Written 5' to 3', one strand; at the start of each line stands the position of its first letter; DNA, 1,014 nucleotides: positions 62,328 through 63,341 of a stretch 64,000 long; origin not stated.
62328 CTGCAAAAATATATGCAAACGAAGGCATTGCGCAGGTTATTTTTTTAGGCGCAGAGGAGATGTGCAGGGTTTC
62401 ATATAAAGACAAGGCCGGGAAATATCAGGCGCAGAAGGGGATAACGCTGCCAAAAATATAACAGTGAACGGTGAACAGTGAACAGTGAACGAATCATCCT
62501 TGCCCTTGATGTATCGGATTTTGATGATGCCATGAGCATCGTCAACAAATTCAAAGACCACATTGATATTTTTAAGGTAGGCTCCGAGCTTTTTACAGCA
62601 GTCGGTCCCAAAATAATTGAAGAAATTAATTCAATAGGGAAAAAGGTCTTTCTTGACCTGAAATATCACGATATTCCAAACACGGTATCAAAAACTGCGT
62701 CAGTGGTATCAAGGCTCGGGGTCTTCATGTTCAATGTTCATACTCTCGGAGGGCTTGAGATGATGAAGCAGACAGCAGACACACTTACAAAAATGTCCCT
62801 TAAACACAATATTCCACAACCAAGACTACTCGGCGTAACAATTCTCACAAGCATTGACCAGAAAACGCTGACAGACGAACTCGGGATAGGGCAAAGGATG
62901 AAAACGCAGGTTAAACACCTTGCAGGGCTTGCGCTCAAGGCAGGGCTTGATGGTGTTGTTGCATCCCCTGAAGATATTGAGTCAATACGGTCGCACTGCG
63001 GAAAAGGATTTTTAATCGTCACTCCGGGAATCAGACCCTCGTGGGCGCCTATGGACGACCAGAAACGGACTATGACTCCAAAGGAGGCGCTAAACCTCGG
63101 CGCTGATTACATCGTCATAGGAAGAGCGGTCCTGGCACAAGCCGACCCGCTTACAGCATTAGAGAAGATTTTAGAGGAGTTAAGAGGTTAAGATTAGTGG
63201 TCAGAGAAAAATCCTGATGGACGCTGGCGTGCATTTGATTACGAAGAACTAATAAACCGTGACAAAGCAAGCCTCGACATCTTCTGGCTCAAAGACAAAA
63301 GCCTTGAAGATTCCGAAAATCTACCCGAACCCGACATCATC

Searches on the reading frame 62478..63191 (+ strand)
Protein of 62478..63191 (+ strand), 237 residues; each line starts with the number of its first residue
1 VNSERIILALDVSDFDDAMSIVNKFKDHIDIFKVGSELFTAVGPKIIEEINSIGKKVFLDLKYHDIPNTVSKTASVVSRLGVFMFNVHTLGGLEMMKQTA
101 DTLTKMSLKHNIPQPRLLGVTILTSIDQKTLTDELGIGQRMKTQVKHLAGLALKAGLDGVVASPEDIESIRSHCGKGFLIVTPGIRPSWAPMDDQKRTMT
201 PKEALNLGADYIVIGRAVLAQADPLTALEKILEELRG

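Call 31: find_encoding_contigs(protein=window:62478-63191:+, flank=10000, max_places=3)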
Protein window:62478-63191:+ (237 aa): no gene with exactly this product is on record in the collection.
